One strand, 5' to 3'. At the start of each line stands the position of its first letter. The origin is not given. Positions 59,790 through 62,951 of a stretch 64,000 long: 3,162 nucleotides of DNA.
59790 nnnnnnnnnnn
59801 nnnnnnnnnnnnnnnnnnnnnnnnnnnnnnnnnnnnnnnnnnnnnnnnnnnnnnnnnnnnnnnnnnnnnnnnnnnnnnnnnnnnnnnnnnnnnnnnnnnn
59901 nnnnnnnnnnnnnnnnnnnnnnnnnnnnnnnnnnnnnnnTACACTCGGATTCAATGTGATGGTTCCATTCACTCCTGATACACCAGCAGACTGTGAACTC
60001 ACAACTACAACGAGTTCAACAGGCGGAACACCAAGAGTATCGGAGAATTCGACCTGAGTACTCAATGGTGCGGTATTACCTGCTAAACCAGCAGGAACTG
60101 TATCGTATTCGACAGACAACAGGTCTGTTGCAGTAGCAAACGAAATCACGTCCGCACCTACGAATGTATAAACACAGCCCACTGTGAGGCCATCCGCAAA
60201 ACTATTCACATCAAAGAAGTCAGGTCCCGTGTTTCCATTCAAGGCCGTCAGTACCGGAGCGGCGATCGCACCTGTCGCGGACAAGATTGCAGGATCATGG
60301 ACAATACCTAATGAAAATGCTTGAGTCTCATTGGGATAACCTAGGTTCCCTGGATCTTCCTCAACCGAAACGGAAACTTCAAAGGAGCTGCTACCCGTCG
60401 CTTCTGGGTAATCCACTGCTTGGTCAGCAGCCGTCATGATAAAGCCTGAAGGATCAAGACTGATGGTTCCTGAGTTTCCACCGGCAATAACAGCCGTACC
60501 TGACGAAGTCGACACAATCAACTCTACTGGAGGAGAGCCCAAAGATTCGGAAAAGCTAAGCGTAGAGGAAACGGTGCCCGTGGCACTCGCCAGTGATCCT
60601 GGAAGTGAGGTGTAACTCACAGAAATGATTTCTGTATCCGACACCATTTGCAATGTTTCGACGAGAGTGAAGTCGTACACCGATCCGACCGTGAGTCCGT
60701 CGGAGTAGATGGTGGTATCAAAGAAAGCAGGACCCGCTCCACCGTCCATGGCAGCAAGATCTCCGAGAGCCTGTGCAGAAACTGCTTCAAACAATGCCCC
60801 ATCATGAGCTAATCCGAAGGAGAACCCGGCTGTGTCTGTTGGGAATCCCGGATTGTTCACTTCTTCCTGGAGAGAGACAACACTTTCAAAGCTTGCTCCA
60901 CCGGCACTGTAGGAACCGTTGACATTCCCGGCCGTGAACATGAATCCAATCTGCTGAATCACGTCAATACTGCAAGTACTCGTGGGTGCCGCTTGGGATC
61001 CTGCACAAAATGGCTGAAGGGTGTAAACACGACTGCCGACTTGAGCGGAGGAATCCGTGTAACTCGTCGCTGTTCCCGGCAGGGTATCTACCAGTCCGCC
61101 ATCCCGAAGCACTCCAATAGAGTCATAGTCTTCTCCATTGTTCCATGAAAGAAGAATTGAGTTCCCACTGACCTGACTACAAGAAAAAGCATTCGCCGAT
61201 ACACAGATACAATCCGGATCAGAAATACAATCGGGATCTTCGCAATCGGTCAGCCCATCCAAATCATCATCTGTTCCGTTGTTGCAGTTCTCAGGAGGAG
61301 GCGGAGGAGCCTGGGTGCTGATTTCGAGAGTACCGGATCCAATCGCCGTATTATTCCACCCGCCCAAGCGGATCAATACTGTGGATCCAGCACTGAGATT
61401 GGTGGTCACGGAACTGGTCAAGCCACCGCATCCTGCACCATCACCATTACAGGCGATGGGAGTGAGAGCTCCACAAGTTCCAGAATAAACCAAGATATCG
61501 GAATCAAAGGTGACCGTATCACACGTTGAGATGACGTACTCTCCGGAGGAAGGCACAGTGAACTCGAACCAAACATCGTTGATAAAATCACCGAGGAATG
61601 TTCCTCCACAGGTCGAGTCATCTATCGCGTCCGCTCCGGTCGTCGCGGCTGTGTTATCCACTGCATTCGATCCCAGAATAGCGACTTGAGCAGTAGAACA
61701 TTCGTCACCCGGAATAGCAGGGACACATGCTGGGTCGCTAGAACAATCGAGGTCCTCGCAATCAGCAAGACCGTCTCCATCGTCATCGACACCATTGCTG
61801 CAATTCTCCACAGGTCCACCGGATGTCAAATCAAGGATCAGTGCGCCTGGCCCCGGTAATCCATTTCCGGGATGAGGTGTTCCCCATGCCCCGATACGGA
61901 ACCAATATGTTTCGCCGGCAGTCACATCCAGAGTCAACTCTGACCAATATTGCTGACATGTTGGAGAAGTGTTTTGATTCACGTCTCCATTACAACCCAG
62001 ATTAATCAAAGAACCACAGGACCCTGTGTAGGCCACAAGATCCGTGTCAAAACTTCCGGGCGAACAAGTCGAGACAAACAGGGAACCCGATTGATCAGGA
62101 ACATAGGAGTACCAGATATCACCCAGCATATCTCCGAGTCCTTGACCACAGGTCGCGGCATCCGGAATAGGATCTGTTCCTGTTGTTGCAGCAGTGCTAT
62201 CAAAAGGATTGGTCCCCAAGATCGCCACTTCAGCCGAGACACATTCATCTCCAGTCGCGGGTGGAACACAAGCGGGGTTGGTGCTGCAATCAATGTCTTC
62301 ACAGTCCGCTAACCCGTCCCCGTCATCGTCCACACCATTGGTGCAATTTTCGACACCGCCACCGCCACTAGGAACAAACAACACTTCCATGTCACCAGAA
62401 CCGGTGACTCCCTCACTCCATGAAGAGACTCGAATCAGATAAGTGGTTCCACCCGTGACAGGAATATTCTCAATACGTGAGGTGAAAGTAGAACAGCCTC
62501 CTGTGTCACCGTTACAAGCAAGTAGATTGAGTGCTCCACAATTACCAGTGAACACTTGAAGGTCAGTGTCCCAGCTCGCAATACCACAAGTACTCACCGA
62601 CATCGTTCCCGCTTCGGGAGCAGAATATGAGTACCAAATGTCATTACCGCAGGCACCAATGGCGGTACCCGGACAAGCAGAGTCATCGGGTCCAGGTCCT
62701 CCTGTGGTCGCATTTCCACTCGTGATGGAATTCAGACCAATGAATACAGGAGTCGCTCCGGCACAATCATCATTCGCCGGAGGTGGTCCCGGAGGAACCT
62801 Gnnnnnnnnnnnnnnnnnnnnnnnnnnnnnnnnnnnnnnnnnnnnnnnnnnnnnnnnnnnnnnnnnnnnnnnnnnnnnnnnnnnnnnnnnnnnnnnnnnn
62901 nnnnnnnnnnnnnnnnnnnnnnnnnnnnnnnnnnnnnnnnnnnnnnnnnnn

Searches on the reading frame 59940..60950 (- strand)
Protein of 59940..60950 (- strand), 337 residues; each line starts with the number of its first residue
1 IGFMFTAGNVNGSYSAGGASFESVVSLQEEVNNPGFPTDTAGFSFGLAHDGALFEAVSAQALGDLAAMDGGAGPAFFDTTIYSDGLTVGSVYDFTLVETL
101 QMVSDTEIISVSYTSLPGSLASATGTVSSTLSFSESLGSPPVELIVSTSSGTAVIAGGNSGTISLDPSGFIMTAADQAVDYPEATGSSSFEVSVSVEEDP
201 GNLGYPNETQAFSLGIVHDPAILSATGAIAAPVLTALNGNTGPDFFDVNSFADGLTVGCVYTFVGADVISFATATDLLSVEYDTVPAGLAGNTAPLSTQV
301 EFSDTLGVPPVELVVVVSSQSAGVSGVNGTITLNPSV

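Call 17: find_homologous_proteins(query=window:59940-60950:-, max_evalue=0.001)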
Query seq(337 aa) (337 aa): 4 proteins with E <= 0.001 among 8000 candidates.
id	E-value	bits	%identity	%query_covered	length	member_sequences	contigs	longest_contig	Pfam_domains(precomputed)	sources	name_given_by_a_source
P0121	2.6e-65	239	70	49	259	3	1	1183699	-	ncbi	ncbi:MAG: hypothetical protein ACJ0DK_06575 [Planctomycetota bacterium]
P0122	5.9e-33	133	35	88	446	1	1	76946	-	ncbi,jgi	-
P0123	3.4e-31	127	32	80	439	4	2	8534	-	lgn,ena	-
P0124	1.5e-20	92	30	87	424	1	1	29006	PF00404.25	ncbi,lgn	-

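Call 65: find_encoding_contigs(protein=P0122, flank=10000, max_places=3)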
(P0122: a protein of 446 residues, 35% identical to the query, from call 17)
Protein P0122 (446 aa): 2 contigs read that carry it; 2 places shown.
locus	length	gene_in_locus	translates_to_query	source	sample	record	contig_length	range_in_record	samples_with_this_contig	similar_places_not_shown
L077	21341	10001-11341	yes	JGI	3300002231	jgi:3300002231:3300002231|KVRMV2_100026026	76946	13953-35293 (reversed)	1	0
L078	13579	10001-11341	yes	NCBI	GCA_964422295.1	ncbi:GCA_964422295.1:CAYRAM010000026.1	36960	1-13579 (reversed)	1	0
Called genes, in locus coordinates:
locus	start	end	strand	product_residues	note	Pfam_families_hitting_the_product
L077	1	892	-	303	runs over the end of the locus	PF01261:AP_endonuc_2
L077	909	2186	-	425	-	PF01408:GFO_IDH_MocA, PF22725:GFO_IDH_MocA_C3, PF02894:GFO_IDH_MocA_C (weak)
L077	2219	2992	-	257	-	PF27139:Aq_1264_TM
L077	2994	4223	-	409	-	PF01408:GFO_IDH_MocA, PF03807:F420_oxidored (weak), PF22725:GFO_IDH_MocA_C3, PF02894:GFO_IDH_MocA_C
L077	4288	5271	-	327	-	-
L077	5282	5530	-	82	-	-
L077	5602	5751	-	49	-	-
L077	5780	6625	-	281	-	-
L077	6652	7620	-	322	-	PF01261:AP_endonuc_2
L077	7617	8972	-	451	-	PF01306:LacY_symp (weak), PF03825:Nuc_H_symport, PF07690:MFS_1, PF12832:MFS_1_like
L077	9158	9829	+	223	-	PF06439:3keto-disac_hyd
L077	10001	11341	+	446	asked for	-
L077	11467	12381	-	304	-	-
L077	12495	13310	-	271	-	PF01261:AP_endonuc_2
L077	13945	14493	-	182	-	PF04306:DUF456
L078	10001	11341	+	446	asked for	-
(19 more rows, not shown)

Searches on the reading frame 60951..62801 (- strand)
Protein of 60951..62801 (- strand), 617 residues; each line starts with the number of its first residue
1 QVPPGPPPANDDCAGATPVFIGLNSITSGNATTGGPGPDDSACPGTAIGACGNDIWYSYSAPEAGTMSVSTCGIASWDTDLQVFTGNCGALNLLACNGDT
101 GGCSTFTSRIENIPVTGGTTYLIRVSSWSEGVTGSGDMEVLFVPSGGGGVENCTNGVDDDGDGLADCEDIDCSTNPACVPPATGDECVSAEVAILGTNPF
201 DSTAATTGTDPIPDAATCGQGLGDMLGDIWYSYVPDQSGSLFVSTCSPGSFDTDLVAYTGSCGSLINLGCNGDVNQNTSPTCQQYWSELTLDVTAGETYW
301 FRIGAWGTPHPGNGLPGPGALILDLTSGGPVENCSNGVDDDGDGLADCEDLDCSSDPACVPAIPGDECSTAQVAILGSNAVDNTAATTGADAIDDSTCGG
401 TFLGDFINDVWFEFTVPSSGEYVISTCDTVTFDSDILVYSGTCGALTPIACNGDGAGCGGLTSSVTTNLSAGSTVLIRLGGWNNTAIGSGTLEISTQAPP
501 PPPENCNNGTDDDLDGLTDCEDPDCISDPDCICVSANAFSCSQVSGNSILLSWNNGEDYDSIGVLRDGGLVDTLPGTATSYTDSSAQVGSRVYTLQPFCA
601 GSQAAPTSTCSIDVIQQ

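Call 54: search_protein_families(library=pfam, proteins=[window:60951-62801:-], max_evalue=1)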
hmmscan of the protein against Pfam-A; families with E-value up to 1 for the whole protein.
window:60951-62801:- (617 aa): 2 families
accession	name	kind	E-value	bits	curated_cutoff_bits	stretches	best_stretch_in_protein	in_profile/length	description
PF23759.1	GBD_T9SS_assoc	-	4.9e-20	72.4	27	3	366-486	3-109/116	Galactose binding domain-like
PF04151.21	PPC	-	0.017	16.4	25.9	1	56-127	4-70/70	Bacterial pre-peptidase C-terminal domain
